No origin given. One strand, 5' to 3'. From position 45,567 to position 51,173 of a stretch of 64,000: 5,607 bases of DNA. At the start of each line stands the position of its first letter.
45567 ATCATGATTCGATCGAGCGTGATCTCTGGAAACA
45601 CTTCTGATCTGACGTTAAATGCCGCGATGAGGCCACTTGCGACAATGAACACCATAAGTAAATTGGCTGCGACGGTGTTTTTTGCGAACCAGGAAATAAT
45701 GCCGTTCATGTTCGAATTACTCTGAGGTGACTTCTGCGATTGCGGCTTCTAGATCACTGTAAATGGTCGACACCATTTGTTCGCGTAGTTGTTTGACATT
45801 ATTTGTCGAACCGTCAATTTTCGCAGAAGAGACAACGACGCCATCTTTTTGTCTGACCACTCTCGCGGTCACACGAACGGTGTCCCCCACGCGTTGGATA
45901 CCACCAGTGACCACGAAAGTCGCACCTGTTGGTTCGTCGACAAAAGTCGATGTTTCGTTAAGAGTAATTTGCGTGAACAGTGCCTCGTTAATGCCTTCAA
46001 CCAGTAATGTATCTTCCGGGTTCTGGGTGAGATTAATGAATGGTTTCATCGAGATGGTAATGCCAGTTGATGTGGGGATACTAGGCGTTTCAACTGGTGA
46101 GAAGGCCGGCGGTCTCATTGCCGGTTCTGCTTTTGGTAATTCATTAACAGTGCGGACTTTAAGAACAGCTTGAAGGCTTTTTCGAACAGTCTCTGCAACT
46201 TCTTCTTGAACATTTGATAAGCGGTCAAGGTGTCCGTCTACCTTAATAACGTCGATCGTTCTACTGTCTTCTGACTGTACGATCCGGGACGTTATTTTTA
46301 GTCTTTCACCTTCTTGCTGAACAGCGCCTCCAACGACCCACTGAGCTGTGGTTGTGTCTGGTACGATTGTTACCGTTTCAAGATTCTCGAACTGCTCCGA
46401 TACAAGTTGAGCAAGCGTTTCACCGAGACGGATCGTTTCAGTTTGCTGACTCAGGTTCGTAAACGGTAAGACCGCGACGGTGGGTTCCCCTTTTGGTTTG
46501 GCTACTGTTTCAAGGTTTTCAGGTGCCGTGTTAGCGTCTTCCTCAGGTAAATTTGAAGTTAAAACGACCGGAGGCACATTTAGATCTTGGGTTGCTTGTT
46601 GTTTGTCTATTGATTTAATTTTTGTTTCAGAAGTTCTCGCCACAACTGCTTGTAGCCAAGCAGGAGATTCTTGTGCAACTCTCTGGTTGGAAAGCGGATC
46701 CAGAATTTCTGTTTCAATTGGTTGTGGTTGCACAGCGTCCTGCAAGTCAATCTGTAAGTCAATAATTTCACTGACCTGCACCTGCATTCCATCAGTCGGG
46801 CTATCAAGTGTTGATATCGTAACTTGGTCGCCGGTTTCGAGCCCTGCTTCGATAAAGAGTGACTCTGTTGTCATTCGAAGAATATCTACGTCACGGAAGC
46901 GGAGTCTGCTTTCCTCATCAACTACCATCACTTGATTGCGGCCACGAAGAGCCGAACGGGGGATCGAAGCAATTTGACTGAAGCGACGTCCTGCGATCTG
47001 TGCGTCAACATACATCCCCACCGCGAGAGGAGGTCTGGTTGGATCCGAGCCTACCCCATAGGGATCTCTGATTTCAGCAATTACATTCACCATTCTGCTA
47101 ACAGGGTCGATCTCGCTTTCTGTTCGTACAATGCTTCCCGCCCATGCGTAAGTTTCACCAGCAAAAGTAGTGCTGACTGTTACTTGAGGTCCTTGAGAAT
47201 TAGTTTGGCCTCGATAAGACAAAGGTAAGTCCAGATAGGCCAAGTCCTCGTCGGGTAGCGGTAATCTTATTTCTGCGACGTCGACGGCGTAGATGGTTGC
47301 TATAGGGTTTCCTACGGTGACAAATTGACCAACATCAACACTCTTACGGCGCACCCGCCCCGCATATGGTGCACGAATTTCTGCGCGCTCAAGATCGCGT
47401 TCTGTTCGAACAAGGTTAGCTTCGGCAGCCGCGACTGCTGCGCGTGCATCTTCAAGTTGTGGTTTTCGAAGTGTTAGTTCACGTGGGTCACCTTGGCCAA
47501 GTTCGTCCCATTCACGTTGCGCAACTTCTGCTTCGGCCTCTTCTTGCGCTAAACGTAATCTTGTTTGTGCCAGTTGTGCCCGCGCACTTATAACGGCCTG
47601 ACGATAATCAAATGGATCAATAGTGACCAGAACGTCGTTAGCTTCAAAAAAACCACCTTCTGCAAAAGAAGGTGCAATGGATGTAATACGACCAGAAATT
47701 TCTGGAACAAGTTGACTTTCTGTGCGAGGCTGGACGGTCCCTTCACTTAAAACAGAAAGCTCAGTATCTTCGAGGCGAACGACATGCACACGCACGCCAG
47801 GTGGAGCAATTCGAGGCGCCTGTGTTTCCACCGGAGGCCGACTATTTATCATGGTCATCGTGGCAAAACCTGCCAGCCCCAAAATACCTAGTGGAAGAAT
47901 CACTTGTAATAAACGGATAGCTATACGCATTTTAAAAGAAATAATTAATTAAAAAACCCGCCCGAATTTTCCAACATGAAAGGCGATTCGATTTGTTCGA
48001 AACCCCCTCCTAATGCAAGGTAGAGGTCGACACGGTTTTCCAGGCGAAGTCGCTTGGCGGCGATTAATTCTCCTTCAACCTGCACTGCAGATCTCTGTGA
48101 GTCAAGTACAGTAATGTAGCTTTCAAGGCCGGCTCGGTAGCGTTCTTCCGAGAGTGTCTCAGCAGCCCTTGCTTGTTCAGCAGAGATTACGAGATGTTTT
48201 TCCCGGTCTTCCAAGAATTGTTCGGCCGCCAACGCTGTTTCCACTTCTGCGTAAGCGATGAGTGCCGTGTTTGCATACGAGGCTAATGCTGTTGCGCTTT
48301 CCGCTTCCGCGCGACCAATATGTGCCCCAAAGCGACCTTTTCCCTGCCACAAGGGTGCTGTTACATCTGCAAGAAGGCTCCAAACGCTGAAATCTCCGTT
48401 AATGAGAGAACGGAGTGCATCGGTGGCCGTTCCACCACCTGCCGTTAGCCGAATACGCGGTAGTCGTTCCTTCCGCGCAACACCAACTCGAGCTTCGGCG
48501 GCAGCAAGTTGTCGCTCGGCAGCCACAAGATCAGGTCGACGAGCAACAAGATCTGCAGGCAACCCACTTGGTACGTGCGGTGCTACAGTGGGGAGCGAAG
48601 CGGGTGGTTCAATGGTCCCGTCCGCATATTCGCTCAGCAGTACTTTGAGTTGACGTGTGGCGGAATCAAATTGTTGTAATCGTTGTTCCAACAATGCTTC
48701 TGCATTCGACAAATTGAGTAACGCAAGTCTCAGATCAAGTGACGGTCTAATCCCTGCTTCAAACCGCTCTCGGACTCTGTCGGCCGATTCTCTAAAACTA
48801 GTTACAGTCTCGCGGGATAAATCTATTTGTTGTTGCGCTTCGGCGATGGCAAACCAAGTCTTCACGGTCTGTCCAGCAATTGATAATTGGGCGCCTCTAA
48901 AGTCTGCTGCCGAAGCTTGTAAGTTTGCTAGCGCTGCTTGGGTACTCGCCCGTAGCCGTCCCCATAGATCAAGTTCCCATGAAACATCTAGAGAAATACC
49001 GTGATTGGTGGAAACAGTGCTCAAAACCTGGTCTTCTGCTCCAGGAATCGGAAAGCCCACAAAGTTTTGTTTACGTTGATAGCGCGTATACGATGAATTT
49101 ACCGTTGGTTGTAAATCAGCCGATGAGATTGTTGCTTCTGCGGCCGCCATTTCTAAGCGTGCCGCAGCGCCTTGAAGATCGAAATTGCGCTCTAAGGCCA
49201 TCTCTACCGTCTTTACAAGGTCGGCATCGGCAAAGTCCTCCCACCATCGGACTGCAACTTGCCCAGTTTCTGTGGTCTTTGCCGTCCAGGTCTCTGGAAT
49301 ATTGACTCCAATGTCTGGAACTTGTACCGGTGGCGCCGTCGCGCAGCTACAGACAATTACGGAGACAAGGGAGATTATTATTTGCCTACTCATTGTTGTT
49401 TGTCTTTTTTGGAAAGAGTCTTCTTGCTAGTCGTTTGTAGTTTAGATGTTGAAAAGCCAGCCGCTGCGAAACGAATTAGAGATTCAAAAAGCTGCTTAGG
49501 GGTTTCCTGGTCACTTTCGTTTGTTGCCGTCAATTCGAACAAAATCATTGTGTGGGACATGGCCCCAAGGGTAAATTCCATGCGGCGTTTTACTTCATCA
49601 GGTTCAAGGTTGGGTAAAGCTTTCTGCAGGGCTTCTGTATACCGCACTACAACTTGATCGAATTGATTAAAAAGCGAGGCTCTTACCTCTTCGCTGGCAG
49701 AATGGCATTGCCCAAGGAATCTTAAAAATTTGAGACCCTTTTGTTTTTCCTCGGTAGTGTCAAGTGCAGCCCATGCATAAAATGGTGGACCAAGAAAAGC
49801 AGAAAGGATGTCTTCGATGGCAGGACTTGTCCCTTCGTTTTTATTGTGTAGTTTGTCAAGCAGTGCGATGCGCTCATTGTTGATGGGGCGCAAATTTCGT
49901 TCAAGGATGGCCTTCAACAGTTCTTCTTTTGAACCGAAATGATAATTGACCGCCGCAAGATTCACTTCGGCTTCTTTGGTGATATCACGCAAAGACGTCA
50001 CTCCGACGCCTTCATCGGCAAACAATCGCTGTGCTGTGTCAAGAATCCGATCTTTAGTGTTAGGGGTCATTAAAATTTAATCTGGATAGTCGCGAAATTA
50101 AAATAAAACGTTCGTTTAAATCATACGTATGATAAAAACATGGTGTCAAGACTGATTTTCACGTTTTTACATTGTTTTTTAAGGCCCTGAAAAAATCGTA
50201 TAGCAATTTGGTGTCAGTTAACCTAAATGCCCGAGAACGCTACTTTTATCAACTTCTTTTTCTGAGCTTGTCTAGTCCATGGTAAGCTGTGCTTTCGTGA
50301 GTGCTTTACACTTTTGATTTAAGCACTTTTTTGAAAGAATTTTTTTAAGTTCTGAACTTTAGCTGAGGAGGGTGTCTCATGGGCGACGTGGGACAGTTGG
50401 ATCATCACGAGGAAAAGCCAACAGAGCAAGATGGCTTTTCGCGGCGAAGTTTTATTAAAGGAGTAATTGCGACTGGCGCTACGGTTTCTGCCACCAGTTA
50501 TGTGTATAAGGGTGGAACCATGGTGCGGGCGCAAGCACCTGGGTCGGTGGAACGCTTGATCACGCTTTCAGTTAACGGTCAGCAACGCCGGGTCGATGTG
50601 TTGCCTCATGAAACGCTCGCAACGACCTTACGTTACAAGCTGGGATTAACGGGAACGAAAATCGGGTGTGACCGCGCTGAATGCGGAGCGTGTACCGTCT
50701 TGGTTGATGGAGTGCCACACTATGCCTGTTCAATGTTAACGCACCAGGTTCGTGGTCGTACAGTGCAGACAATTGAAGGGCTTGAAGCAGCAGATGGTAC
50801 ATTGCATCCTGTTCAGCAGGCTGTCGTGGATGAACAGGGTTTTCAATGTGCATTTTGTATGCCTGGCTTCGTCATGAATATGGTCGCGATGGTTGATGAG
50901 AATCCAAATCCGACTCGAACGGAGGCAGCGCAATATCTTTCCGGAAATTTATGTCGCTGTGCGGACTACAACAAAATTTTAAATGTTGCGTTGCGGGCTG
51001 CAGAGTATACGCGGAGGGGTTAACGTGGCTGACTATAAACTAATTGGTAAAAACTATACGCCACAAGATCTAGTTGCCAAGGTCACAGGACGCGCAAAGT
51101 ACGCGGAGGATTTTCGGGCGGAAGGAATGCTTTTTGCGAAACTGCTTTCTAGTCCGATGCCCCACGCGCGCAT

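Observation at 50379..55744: Tat-exported PaoABC-like molybdo-flavoenzyme coupled to a di-heme cytochrome b: putative quinone-linked periplasmic oxidoreductase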

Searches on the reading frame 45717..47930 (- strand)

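Call 4: search_protein_families(library=pfam, proteins=[window:45717-47930:-], max_evalue=0.01)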
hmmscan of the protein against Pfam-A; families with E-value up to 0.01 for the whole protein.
window:45717-47930:- (737 aa): 3 families
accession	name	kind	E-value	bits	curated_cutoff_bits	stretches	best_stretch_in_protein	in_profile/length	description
PF13437.12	HlyD_3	-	5.6e-14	53.2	22.2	1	185-298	2-99/106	HlyD family secretion protein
PF17680.6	FlgO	-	5.8e-09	36.3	22.6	1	668-704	86-122/130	FlgO protein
PF16576.10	HlyD_D23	-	0.00054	19.7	30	1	69-290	17-204/214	Barrel-sandwich domain of CusB or HlyD membrane-fusion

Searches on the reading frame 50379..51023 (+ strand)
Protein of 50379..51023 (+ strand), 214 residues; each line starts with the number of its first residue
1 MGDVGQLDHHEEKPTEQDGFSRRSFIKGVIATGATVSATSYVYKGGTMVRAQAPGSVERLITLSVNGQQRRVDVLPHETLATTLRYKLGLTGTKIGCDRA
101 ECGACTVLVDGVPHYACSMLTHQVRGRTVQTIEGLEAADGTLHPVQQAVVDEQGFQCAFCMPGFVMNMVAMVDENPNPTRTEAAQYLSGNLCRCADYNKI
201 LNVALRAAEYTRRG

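Call 4: search_protein_families(library=pfam, proteins=[window:50379-51023:+], max_evalue=0.01)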
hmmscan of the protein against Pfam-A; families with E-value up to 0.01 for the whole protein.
window:50379-51023:+ (214 aa): 4 families
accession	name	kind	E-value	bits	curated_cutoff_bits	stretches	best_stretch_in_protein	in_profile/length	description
PF01799.25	Fer2_2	-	1.9e-27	95.7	30.3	1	131-202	1-72/75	[2Fe-2S] binding domain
PF13085.11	Fer2_3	-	1e-05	25.9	27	1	96-136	51-90/107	2Fe-2S iron-sulfur cluster binding domain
PF00111.32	Fer2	-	1.2e-05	25.5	21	1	65-111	3-50/77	2Fe-2S iron-sulfur cluster binding domain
PF10518.14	TAT_signal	-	0.002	18.4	22.7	1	20-37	2-19/21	TAT (twin-arginine translocation) pathway signal sequence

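Call 5: search_protein_families(library=ncbifam, proteins=[window:50379-51023:+], max_evalue=0.01)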
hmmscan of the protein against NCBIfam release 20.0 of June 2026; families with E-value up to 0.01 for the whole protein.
window:50379-51023:+ (214 aa): 16 families
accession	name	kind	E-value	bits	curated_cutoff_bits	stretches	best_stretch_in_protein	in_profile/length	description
NF041020.1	glyceraldDH_gamma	equivalog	2.8e-46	157.1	290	1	61-209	13-160/164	glyceraldehyde dehydrogenase subunit gamma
NF043084.2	XdhC_XDHase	equivalog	1.2e-45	154.7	217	1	60-204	2-146/151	xanthine dehydrogenase subunit XdhC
TIGR03193.1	4hydroxCoAred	equivalog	9e-45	152.2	257.8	1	60-203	1-143/148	4-hydroxybenzoyl-CoA reductase subunit gamma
TIGR03198.1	pucE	equivalog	1.4e-44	151.2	254.3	1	61-208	4-149/151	xanthine dehydrogenase subunit E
TIGR02963.1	xanthine_xdhA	equivalog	3.8e-41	141.2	467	1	66-209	6-159/468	xanthine dehydrogenase small subunit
NF045668.1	pterin_aldehy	equivalog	1.5e-40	139.2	1100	1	62-211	4-155/905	molybdopterin-dependent aldehyde oxidoreductase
NF008514.0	PRK11433.1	equivalog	6.4e-39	133.7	322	1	19-208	12-214/218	aldehyde dehydrogenase iron-sulfur subunit PaoA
TIGR03311.1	Se_dep_XDH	equivalog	1.9e-32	112.3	830.45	1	64-209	4-145/848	selenium-dependent xanthine dehydrogenase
NF007387.0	PRK09908.1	equivalog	2.9e-32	111.3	212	1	61-205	9-153/159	xanthine dehydrogenase iron sulfur-binding subunit XdhC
TIGR02969.1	mam_aldehyde_ox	subfamily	1.1e-26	92.7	1912.3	1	64-203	6-156/1330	aldehyde oxidase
TIGR03313.1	Se_sel_red_Mo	hypoth_equivalog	5.4e-09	34.3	1101.9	1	65-204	3-141/951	molybdopterin-dependent oxidoreductase Mo/Fe-S-binding subunit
NF009226.0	PRK12576.1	equivalog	0.0007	19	344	1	95-155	58-116/317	succinate dehydrogenase/fumarate reductase iron-sulfur subunit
NF006391.0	PRK08640.1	equivalog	0.0018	17.2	244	1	96-125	63-92/254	succinate dehydrogenase iron-sulfur subunit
NF010071.0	PRK13552.1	equivalog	0.002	17.5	264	1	97-126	57-86/241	fumarate reductase iron-sulfur subunit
TIGR00384.1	dhsB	subfamily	0.0056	16.2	88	1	96-136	48-88/222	succinate dehydrogenase and fumarate reductase iron-sulfur protein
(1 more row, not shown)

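Call 46: search_solved_structures(query=window:50379-51023:+, show_alignments=1)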
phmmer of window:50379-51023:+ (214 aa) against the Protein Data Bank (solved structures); distinct sequences matched with E-value up to 0.001: 37.
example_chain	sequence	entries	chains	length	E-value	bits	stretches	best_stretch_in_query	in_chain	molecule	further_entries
1rm6_C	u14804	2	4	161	3.6e-40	141.1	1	59-207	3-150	4-hydroxybenzoyl-CoA reductase gamma subunit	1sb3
5y6q_A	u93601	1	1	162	9e-40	139.9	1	61-208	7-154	Aldehyde oxidase small subunit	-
4zoh_C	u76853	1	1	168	2.5e-37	131.9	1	60-209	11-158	Putative oxidoreductase iron-sulfur subunit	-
8uem_C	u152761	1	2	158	4.2e-37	131.1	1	61-212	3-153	[2Fe-2S] binding domain protein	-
1ffu_A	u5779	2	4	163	4.5e-36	127.8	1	58-208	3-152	CUTS, IRON-SULFUR PROTEIN OF CARBON MONOXIDE DEHYDROGENASE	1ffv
1jro_A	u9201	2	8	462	1.3e-33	119.8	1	63-208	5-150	xanthine dehydrogenase, chain A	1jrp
2w3r_A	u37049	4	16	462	1.5e-33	119.5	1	63-208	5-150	XANTHINE DEHYDROGENASE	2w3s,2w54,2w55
1t3q_A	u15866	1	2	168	2.1e-33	119.1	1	61-214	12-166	quinoline 2-oxidoreductase small subunit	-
1n5w_A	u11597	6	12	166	2.1e-33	119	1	61-206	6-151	Carbon monoxide dehydrogenase small chain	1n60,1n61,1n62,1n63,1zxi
3hrd_D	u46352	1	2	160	2.7e-32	115.4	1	61-206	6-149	Nicotinate dehydrogenase small FeS subunit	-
7dqx_C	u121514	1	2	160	6.5e-32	114.2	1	61-205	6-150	6-hydroxypseudooxynicotine dehydrogenase complex subunit beta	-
5g5g_A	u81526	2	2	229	6.6e-32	114.2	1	20-203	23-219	PUTATIVE XANTHINE DEHYDROGENASE YAGT IRON-SULFUR-BINDING SUBUNIT | Aldehyde oxidoreductase iron-sulfur-binding subunit PaoA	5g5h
1dgj_A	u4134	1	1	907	1.2e-30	110.1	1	62-210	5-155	ALDEHYDE OXIDOREDUCTASE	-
1sij_A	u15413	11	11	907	1.1e-27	100.4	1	63-208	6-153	Aldehyde oxidoreductase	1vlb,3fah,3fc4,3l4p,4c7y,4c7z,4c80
3etr_A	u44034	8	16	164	2.3e-27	99.3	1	65-202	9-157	Xanthine dehydrogenase/oxidase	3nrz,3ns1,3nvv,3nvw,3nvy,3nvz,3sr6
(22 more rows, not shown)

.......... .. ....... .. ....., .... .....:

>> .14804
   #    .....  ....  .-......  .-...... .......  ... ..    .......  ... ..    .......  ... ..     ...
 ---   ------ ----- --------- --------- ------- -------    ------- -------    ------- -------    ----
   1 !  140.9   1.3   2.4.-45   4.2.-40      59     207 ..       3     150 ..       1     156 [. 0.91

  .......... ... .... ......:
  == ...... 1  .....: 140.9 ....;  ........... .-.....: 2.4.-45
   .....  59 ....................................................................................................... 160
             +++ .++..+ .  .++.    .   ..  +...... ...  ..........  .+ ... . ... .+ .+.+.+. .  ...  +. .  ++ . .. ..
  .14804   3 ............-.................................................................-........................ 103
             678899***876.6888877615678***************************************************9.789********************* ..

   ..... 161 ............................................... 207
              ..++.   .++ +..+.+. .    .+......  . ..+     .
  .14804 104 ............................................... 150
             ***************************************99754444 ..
